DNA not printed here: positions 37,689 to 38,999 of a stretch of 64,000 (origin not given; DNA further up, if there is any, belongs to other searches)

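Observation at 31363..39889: LPS inner-core operon with a tandem-duplicated kinase and an unknown DHS-like gene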

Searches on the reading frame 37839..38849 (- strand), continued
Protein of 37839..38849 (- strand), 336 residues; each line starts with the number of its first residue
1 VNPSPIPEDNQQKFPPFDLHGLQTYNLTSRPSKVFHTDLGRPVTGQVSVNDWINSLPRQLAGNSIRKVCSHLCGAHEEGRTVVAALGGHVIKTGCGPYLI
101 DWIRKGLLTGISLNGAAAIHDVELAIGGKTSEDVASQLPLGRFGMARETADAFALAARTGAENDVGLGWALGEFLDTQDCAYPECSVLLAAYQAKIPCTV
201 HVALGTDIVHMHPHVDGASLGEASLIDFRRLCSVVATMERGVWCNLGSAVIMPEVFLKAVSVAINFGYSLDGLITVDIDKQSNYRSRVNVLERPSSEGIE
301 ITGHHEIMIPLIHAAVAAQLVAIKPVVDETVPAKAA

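Call 38: find_related_loci(query=A2, collection=genome_contigs, flank=10000)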
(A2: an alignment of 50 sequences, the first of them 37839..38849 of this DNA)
Query A2 (336 aa) in genome_contigs; peptide patterns used: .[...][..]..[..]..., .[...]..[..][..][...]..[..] (x = any residue, [..] = any of these).
600 stretches matched a pattern (row limit reached: there are more); 579 encode a relative of the query (tblastn E <= 1e-3); the best 80 are kept; 80 distinct loci.
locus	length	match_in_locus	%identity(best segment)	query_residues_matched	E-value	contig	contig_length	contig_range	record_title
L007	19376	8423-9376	71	14-333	3e-155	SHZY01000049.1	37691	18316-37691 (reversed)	MAG: Gemmataceae bacterium isolate Baikal-deep-G160 BACOMB-C4680, whole genome shotgun sequence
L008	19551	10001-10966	69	12-333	5e-152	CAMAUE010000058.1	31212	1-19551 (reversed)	MAG: Singulisphaera sp. GP187 isolate MaH-04nov19-250 genome assembly, contig: MaH-04nov19-C3394, whole genome shotgun s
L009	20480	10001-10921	67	16-320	8e-142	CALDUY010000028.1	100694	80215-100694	MAG: uncultured Gemmataceae bacterium isolate N1_Bin_METABAT__212_1 genome assembly, contig: c_000001838376, whole genom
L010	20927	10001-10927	69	12-320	4e-139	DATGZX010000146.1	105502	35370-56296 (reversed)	MAG TPA_asm: Gemmataceae bacterium isolate SMAG_U10675 k141_553100, whole genome shotgun sequence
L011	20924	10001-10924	65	13-321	3e-136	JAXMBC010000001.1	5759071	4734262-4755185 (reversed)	MAG: Gemmatales bacterium isolate STL-PLA26 C1.125.fa-1, whole genome shotgun sequence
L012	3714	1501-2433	61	10-316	5e-130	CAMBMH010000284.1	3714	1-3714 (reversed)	MAG: Singulisphaera sp. GP187 isolate MoE-23oct19-139 genome assembly, contig: MoE-23oct19-C58136, whole genome shotgun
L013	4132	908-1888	60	2-316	1e-128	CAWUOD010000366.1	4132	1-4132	MAG: uncultured Singulisphaera sp. isolate SRR1522971_concoct_179_1705335405 genome assembly, contig: ERZ11848521.22970,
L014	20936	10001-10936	56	11-321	3e-113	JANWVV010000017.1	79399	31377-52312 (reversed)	MAG: Gemmataceae bacterium isolate SKYG125 NODE_17_length_79399_cov_38.963402, whole genome shotgun sequence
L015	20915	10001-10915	54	16-320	1e-101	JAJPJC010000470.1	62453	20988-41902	MAG: Isosphaeraceae bacterium isolate Centralia_MAG_412 k107_13242952, whole genome shotgun sequence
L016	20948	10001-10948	48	9-320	4e-93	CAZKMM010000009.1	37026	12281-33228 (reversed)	MAG TPA_asm: uncultured bacterium isolate binchicken_co256_893 genome assembly, contig: NODE_1604_length_37026_cov_6.320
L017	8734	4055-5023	45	1-316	9e-93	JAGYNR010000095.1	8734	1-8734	MAG: Desulfobacterales bacterium isolate M55B149 95, whole genome shotgun sequence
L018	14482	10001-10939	47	8-320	8e-92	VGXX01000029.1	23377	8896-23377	MAG: Planctomycetota bacterium isolate M_DeepCast_100m_m2_243 M_DeepCast_100m_m2_243_Ga0194119_10003957, whole genome sh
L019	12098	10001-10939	44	8-320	4e-89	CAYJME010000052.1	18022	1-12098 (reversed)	MAG TPA_asm: uncultured candidatus Brocadiaceae bacterium isolate ERP124720_co1_148 genome assembly, contig: NODE_3949_l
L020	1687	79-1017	43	1-310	7e-93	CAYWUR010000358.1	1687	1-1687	MAG TPA_asm: uncultured Desulfobulbia bacterium isolate binchicken_co172_142 genome assembly, contig: NODE_90423_length_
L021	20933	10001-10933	47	9-316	4e-87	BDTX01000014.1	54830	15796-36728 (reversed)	Bacterium BMS3Bbin14 DNA, contig: NODE_17, whole genome shotgun sequence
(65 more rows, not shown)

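Call 48: search_solved_structures(query=A2, max_evalue=1, show_alignments=4)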
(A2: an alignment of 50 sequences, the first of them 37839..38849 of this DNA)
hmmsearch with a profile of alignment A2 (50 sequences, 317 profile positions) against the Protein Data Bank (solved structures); distinct sequences matched with E-value up to 1: 8.
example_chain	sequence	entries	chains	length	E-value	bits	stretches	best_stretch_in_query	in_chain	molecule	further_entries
6juy_A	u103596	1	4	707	4.7e-06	29.3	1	56-119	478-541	Sll1336 protein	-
6lrh_A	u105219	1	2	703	1.1e-05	28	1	56-119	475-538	Alr4995 protein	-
6lrf_A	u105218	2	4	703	1.1e-05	28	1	56-119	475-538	Alr4995 protein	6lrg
3c2q_A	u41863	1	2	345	0.00011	24.8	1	55-119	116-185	Uncharacterized conserved protein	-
8put_A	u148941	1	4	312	0.084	15.3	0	74-113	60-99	Probable deoxyhypusine synthase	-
5l6s_A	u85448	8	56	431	0.46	12.9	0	38-103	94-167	Glucose-1-phosphate adenylyltransferase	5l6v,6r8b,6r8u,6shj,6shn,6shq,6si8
5mni_E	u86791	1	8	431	0.53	12.6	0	62-103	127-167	Glucose-1-phosphate adenylyltransferase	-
3lhe_A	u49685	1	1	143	0.59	12.5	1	171-246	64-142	GntR family Transcriptional regulator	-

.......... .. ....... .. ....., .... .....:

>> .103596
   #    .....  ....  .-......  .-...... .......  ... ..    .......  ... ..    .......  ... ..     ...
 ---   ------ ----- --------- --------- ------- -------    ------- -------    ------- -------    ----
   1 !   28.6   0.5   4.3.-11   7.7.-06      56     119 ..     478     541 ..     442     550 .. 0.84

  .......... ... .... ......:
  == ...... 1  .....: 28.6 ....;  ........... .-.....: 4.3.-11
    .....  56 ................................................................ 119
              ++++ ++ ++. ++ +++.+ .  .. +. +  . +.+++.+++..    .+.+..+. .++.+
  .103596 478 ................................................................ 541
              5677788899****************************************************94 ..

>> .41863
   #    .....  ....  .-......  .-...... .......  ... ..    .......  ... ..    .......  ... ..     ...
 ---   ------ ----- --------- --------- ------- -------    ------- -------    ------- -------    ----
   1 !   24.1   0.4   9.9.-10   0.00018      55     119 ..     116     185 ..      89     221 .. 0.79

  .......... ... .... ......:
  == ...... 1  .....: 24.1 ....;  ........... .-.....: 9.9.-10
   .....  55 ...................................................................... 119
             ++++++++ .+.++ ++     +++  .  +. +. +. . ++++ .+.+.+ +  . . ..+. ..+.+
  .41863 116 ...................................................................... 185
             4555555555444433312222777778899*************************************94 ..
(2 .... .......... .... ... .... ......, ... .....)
